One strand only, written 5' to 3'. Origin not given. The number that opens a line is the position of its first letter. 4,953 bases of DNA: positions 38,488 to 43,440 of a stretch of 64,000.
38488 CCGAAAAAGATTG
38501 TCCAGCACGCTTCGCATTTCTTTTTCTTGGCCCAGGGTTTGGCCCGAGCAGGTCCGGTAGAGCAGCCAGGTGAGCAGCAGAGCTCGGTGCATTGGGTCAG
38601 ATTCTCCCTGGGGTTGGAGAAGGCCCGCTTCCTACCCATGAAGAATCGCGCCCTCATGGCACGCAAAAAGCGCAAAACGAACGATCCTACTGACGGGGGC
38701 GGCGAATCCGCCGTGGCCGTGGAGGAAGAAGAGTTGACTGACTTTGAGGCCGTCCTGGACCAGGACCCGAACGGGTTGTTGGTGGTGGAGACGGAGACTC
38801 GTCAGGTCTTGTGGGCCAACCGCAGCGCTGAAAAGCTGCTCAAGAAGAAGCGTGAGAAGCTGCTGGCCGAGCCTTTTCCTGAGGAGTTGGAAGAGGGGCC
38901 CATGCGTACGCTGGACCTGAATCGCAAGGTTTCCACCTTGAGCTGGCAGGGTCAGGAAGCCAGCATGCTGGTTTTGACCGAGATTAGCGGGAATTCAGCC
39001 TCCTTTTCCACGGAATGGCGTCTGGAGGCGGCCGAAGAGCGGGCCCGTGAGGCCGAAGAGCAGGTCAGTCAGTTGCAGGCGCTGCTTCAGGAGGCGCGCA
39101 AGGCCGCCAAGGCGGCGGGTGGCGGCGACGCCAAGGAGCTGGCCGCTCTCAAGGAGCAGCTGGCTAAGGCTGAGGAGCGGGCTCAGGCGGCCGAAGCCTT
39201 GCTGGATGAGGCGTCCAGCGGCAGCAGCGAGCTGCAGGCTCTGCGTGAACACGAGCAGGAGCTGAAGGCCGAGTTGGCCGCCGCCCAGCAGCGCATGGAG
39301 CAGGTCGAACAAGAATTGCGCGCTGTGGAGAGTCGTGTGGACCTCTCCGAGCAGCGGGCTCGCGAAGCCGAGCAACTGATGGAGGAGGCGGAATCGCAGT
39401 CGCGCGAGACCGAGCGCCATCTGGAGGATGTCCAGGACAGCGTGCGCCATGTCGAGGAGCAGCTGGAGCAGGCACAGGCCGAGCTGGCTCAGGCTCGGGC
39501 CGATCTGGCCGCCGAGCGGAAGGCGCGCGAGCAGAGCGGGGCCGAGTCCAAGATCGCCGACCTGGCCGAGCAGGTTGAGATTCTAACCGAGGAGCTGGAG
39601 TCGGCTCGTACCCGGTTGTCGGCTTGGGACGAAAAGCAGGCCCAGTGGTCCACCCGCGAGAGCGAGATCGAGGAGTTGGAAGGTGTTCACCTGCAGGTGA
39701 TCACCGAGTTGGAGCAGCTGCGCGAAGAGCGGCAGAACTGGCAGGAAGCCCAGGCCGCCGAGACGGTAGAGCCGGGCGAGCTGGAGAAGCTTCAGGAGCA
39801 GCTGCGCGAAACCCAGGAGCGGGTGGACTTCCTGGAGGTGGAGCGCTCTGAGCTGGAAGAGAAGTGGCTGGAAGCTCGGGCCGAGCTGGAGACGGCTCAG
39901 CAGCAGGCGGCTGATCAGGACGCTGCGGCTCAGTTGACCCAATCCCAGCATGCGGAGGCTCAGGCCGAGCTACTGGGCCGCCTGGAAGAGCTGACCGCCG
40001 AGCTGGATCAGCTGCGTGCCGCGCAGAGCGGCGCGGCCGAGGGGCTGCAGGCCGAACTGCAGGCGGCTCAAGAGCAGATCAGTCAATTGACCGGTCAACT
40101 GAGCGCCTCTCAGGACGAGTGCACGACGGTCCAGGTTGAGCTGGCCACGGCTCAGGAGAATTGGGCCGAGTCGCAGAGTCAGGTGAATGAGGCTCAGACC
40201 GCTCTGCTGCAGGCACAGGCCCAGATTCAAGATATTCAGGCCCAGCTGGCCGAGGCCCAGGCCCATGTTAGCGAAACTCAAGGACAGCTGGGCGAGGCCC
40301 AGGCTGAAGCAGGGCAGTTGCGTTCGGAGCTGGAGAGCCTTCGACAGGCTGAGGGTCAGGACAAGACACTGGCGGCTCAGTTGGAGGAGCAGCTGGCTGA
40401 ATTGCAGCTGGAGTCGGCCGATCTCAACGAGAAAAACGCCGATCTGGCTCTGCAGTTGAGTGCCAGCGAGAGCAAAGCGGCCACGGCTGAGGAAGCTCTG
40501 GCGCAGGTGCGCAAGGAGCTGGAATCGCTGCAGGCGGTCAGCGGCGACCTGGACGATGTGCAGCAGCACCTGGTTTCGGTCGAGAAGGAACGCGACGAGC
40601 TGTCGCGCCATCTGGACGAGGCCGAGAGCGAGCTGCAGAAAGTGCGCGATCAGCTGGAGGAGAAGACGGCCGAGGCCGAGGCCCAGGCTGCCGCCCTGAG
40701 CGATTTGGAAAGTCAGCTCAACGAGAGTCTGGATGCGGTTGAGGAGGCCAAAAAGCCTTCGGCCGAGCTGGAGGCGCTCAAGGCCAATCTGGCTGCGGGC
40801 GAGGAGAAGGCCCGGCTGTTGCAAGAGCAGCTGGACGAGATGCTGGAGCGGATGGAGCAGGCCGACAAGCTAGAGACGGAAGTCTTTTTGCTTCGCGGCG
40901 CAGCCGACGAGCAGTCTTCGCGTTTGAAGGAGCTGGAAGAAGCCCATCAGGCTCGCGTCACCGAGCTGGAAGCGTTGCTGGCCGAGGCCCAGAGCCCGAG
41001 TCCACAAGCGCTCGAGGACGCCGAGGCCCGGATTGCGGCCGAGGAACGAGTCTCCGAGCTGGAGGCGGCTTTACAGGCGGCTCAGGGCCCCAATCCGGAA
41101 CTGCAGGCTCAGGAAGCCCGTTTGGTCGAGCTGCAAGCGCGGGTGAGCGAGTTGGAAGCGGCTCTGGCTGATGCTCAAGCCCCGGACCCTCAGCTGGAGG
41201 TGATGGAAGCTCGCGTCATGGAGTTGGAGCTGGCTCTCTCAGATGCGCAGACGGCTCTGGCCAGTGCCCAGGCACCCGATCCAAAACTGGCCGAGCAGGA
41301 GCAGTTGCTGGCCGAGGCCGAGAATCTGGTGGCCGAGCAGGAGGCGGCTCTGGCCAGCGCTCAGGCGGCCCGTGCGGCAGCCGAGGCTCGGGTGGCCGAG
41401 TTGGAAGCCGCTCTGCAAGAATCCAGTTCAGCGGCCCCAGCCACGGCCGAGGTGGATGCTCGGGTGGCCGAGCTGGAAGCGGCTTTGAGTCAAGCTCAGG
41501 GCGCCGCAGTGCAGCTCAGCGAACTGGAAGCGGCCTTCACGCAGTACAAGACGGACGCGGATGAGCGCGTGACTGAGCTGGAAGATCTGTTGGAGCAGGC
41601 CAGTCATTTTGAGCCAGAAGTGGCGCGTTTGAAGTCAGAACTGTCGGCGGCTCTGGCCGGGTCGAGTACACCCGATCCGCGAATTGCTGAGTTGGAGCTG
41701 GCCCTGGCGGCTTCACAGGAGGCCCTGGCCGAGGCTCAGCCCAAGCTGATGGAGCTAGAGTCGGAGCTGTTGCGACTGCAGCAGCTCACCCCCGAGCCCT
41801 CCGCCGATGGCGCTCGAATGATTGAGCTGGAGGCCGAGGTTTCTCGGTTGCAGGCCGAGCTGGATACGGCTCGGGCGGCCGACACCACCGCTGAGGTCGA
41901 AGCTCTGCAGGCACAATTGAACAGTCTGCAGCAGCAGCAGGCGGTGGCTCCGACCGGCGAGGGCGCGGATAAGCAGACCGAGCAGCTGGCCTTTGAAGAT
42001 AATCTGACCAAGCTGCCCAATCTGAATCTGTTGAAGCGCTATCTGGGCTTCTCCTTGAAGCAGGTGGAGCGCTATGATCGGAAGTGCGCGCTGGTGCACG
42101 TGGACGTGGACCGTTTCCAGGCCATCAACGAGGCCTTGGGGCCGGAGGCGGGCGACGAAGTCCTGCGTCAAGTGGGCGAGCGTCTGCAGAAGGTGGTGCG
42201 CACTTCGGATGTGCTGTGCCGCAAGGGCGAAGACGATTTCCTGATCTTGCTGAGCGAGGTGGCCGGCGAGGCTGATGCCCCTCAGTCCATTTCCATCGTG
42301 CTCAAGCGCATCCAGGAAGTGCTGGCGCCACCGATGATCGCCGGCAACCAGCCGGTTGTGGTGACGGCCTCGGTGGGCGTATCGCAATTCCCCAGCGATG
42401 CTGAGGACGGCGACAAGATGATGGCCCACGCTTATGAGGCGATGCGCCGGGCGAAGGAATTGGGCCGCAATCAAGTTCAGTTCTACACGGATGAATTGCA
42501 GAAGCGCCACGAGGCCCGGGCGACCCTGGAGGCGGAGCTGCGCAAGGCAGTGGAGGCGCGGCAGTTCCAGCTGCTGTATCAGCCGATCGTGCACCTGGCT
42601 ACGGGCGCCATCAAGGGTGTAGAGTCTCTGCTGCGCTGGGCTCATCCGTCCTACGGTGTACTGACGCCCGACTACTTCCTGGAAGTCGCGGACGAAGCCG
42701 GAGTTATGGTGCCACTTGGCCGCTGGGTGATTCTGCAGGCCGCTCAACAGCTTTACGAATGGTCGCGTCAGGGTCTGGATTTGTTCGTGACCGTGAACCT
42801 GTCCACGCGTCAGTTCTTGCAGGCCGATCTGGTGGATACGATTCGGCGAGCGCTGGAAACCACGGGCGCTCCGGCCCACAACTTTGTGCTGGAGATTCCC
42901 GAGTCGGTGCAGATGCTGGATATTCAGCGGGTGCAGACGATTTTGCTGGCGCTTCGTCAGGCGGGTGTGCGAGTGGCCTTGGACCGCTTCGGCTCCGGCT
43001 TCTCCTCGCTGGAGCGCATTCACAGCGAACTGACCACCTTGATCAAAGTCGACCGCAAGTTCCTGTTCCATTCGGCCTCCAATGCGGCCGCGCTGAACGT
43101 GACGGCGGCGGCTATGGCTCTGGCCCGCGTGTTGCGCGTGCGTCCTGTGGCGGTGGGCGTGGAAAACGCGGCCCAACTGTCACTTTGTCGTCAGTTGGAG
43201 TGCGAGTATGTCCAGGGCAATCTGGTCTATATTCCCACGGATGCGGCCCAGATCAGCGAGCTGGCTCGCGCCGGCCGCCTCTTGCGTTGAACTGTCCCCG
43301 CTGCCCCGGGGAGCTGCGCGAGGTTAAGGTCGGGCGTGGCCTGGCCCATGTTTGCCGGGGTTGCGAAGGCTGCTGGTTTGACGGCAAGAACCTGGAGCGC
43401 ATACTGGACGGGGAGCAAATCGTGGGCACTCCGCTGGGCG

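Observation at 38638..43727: GGDEF(degenerate)–EAL protein with a coiled-coil stalk of about 1,100 aa bearing tandem repeats, coupled to a double zf-TFIIB zinc-ribbon protein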

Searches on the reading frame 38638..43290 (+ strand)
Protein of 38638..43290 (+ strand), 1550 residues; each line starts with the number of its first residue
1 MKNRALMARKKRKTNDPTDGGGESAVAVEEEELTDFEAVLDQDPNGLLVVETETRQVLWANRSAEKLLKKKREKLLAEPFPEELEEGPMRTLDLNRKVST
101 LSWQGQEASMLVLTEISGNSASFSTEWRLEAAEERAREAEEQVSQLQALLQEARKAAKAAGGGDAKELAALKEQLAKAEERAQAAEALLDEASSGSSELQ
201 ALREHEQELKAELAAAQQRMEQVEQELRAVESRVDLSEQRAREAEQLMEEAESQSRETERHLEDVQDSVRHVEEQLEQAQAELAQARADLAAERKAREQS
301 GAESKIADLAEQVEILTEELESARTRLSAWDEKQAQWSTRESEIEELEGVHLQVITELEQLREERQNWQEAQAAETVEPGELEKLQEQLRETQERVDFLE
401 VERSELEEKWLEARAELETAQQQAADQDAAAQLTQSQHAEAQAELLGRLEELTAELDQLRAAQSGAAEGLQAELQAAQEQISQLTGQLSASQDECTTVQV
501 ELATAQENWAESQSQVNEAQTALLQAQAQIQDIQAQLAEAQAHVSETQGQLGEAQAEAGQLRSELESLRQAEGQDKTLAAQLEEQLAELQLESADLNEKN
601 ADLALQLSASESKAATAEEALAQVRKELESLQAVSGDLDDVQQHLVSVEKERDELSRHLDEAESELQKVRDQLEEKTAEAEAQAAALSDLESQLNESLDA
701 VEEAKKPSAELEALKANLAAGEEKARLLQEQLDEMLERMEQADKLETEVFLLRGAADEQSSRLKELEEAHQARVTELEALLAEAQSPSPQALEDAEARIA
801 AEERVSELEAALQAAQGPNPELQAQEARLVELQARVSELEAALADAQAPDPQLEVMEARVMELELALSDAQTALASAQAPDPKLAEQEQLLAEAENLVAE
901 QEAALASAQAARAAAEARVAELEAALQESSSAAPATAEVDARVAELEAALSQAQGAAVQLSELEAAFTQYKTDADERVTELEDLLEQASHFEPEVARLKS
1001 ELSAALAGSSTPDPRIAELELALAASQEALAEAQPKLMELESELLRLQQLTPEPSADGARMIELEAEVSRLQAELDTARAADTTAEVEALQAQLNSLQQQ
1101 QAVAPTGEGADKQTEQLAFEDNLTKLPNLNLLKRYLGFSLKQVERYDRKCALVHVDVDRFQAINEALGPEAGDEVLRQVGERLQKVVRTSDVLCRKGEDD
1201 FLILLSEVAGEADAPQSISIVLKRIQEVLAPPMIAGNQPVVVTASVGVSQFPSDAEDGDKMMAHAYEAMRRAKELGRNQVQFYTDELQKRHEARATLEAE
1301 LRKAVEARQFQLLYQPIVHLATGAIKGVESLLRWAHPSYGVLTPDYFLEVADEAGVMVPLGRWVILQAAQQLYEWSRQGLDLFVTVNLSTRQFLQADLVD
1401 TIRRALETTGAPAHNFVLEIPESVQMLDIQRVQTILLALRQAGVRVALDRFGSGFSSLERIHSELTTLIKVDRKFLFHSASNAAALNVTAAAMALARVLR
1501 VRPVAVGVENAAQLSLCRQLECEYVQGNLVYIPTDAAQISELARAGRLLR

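Call 10: search_protein_families(library=pfam, proteins=[window:38638-43287:+], max_evalue=0.01)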
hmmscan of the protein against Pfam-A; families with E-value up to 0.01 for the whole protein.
window:38638-43287:+ (1550 aa): 6 families
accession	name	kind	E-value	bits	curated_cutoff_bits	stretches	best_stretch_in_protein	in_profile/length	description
PF00563.25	EAL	-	1e-54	185.9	31.3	1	1299-1530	2-233/236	EAL domain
PF00990.26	GGDEF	-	1.3e-34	119.8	23.8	1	1119-1279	2-161/161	Diguanylate cyclase, GGDEF domain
PF15960.10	DUF4763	-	0.00043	20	30.1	1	470-569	46-147/236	Domain of unknown function (DUF4763)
PF24627.1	PUMA_CC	-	0.0012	19.3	30.1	1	470-523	6-59/74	PUMA coiled-coil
PF25785.1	TPR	-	0.0077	17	27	1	289-343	6-69/110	Nucleoprotein TPR-like domain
PF00989.32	PAS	-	0.0086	16.5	22.6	1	35-108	2-72/113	PAS fold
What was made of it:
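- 38740..39012 (+): N-terminal PAS-like domain (aa 35-125). Pfam PAS E 0.0086, below the cutoff, in the window (call 10).
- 41992..42474 (+): GGDEF domain with a degenerate A-site (GEDDF, nt 42226..42240) and an intact RxxD I-site (RTSD, nt 42199..42210). Pfam E 1.3e-34 (call 10).
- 42532..43227 (+): EAL domain. ESL, N, ExxE, the first Asp of DDFG, KxD and QG are kept. Arg1450 (nt 42985..42987) replaces the second Asp of DDFG. Val1506 (nt 43153..43155) replaces the first Glu of EGVE. Pfam E 1e-54 (call 10).
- Checked: Pfam finds GGDEF at aa 1119-1279 (E 1.3e-34), EAL at aa 1299-1530 (E 1e-54) and a weak PAS at aa 35-108 (call 10).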

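Call 11: search_protein_families(library=ncbifam, proteins=[window:38638-43287:+], max_evalue=0.01)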
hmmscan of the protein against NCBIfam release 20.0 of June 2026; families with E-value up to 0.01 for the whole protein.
window:38638-43287:+ (1550 aa): 38 families (the best 25 are shown)
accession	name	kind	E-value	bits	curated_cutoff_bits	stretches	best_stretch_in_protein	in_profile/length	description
NF045675.1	PhdiestaseDibA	equivalog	3.7e-100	336.1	980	1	1111-1539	196-621/623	phosphodiesterase DibA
NF008467.0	PRK11359.1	equivalog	2.7e-79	267.1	857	1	1102-1540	360-789/800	oxygen-sensing cyclic-di-GMP phosphodiesterase DosP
NF007474.0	PRK10060.1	equivalog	2.1e-77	260.9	782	1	1111-1540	230-651/663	cyclic di-GMP phosphodiesterase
NF052458.1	PhdiestGepA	equivalog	9.7e-71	239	1200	1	1148-1530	449-828/840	phosphodiesterase GepA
NF053781.1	cdiGMPphdstlr2612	equivalog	5e-69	233.1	1600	1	1093-1542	815-1264/1268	Tlr1612 family c-di-GMP phosphodiesterase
NF008807.1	PRK11829.1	equivalog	3e-60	204.1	733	1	1110-1531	234-650/670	biofilm formation regulator HmsP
NF007298.0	PRK09776.1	equivalog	2.2e-51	174.8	1135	1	1116-1531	682-1094/1111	diguanylate cyclase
NF052596.1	RR_EAL_PvrR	equivalog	1.4e-39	135.9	580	1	1287-1542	131-388/398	response regulator cyclic di-GMP phosphodiesterase PvrR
NF007839.0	PRK10551.1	equivalog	6.7e-35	120.6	461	1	1294-1541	261-508/518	cyclic di-GMP phosphodiesterase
TIGR00254.1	GGDEF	domain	1e-31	109.9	37.4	1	1115-1281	2-165/168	diguanylate cyclase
NF007423.1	PRK09966.1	equivalog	6.8e-30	104.2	325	1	1081-1273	201-390/390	diguanylate cyclase DgcN/YfiN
NF038266.1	diguan_SiaD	equivalog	4.6e-29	101.6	290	1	1112-1280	88-252/252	biofilm regulation diguanylate cyclase SiaD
NF007135.0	PRK09581.1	equivalog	1.4e-26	93.3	474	1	1113-1281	287-453/457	PleD family two-component system response regulator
NF007380.0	PRK09894.1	equivalog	4.2e-24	85.4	256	1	1119-1287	130-291/296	diguanylate cyclase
NF045673.1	c-di-GMPRcptLapD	equivalog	1.3e-22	79.9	1020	1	1113-1533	231-644/647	cyclic di-GMP receptor LapD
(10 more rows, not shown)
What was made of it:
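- The best NCBIfam partial hits are phosphodiesterases, though far below cutoffs (336 against 980 bits; call 11).
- Tried and rejected: SMC or Rad50 membership: NCBIfam hits are far below cutoffs and restricted to the arms (call 11).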

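Call 13: find_encoding_contigs(protein=window:38638-43290:+, flank=6000, max_places=6)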
Protein window:38638-43290:+ (1550 aa): 1 contig read that carries it; 1 place shown.
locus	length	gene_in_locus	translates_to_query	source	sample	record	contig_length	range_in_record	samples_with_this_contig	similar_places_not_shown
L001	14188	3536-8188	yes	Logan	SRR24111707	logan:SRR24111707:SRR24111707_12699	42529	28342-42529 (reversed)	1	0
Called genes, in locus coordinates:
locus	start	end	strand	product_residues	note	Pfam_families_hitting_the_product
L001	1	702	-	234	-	?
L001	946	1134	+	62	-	-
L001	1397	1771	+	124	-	-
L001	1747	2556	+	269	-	-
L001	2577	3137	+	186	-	-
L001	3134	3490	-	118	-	-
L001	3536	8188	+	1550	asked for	-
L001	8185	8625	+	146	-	PF13453:Zn_ribbon_TFIIB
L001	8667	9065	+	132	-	-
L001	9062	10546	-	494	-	PF00990:GGDEF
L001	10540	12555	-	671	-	PF05649:Peptidase_M13_N, PF01431:Peptidase_M13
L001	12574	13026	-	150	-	-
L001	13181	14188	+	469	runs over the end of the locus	PF00206:Lyase_1, PF10415:FumaraseC_C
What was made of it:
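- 38638..43290 (+): Gene for the 1,550-aa PAS–coiled-coil–GGDEF*–EAL* protein. The likely true start is ATG 38656 (Met7), which precedes the polybasic MARKKRK. The exact protein is on a Logan contig as a called gene (call 13).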

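Call 23: find_related_loci(query=window:38638-43287:+, collection=genome_contigs, flank=8000)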
Query window:38638-43287:+ (1550 aa) in genome_contigs; peptide patterns used: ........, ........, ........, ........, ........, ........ (x = any residue, [..] = any of these).
57 stretches matched a pattern; 6 encode a relative of the query (tblastn E <= 1e-3); 6 distinct loci.
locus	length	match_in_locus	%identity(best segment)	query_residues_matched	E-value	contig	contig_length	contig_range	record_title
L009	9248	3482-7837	61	1-1550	0e+0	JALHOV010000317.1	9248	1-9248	MAG: Vulcanimicrobiota bacterium isolate bin.189_sub c_000000026535, whole genome shotgun sequence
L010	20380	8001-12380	59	1-1550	0e+0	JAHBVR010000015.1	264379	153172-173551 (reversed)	MAG: Vulcanimicrobiota bacterium isolate ACE_ERE1 ERE1_15, whole genome shotgun sequence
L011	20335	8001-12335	56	1-1550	0e+0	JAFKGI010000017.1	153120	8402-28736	MAG: Vulcanimicrobiota bacterium isolate SCN18_25_8_15_R3_B_62_28 SCN18_25_8_15_R3_B_scaffold_115, whole genome shotgun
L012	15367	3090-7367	52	1-1550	0e+0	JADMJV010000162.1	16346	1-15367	MAG: bacterium isolate MAG_50 NODE_2407_length_16346_cov_6.401326, whole genome shotgun sequence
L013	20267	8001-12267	73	3-1550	0e+0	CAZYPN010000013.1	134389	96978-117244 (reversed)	MAG TPA_asm: uncultured Burkholderiales bacterium isolate SRP329715_co1_2 genome assembly, contig: NODE_119_length_13438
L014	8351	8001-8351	23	1278-1393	4e-8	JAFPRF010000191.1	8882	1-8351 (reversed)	MAG: Lachnospiraceae bacterium isolate RGIG1401 Dairy_cattle_Rumen.Co__c3263120, whole genome shotgun sequence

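Call 89: search_protein_families(library=padloc, proteins=[window:38638-43287:+], max_evalue=0.001)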
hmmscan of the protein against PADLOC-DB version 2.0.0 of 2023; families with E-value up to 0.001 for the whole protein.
window:38638-43287:+ (1550 aa): 9 families
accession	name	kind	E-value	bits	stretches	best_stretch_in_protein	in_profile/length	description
PDLC03865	LmuB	-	1.3e-12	44.8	0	89-407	210-487/1007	-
PDLC00551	JetC2|JetC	-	4.2e-10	36.1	2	333-601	739-1002/1365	DUF3584 domain; MukB-like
PDLC03868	LmuB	-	2.8e-08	30.6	2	135-397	219-476/1035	-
PDLC00582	JetC3|JetC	-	1.5e-07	27.7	1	449-742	782-1076/1472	DUF3584 domain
PDLC00006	DruC1|DruC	-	2.2e-06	24.5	1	940-1117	167-338/626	Unknown function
PDLC00581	JetC3|JetC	-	5.2e-06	22.6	1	467-839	749-1109/1473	DUF3584 domain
PDLC03859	LmuB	-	7.9e-06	23.3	0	382-509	355-482/611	-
PDLC00580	JetC3|JetC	-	1.2e-05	21.8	1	504-783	186-459/1068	DUF3584 domain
PDLC00550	JetC2|JetC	-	2.6e-05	20.1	0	203-438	734-971/1355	DUF3584 domain; MukB-like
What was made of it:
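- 39025..40782 (+): Near-continuous heptad coiled coil (aa ~130-715). This is about 87 nm if it forms one coiled coil. The hits to SMC, Rad50, JetC and LmuB arms are compositional (calls 11, 89).
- The rod gives compositional hits to SMC, Rad50, JetC and LmuB arms (calls 11, 89).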

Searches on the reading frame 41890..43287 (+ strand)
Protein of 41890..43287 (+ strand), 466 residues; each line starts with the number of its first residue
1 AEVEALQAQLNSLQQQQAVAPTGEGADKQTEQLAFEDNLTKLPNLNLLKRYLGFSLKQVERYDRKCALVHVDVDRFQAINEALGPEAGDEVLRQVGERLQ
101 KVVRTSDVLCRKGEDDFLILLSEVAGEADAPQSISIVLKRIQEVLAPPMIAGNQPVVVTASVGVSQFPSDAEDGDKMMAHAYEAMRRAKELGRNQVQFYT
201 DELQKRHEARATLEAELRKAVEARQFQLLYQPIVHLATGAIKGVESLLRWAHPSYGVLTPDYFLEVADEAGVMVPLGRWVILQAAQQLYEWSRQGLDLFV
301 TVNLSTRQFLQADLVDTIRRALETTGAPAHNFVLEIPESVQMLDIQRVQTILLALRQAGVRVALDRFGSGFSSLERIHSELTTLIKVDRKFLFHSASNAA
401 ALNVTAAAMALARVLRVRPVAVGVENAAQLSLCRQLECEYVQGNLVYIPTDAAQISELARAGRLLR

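Call 36: find_homologous_proteins(query=window:41890-43287:+, max_evalue=1e-30)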
Query window:41890-43287:+ (466 aa): 184 proteins with E <= 1e-30 among 8000 candidates; the best 120 are listed.
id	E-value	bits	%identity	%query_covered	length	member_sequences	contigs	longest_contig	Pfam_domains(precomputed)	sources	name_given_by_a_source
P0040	9.3e-177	606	97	62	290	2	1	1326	PF00563.26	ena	-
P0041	5.9e-154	531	80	65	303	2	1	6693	PF00563.26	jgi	jgi:EAL domain-containing protein (putative c-di-GMP-specific phosphodiesterase class I)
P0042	2.1e-105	371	44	99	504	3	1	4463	PF00563.26,PF00990.27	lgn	-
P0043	9.1e-87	310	39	93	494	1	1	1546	PF13185.13,PF01590.33,PF00563.26,PF00990.27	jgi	jgi:diguanylate cyclase (GGDEF)-like protein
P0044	1.8e-85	306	40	90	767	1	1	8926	PF08447.19,PF05227.20,PF08448.17,PF00563.26,PF00990.27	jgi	jgi:diguanylate cyclase (GGDEF)-like protein/PAS domain S-box-containing protein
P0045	5.0e-82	294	40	94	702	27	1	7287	PF03707.22,PF00563.26,PF00990.27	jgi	jgi:diguanylate cyclase (GGDEF)-like protein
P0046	2.2e-79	286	37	94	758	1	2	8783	PF13426.14,PF13188.14,PF08448.17,PF00563.26,PF00989.32,PF00990.27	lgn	-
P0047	3.9e-79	285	37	92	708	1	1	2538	PF13426.14,PF08448.17,PF00563.26,PF00989.32,PF00990.27,PF00072.31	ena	-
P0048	5.1e-79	284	37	92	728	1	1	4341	PF13426.14,PF08448.17,PF00563.26,PF00989.32,PF00990.27,PF00072.31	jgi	jgi:diguanylate cyclase (GGDEF)-like protein/PAS domain S-box-containing protein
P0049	8.4e-79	284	39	94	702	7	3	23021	PF03707.22,PF00563.26,PF00990.27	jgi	jgi:diguanylate cyclase (GGDEF)-like protein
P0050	2.2e-78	282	37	93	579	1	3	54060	PF00563.26,PF00990.27,PF00072.31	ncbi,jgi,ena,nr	ncbi:MAG TPA: EAL domain-containing protein [Solirubrobacteraceae bacterium]|nr:EAL domain-containin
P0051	4.2e-78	281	35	93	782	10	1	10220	PF14827.13,PF00563.26,PF00990.27,PF17203.11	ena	-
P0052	1.7e-77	279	37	93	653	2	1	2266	PF13188.14,PF12860.14,PF00563.26,PF00990.27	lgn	-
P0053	5.3e-77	278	38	86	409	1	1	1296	PF00563.26,PF00990.27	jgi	jgi:diguanylate cyclase (GGDEF)-like protein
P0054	6.8e-77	277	37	94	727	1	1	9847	PF08447.19,PF13426.14,PF13188.14,PF08448.17,PF00563.26,PF00989.32,PF00990.27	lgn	-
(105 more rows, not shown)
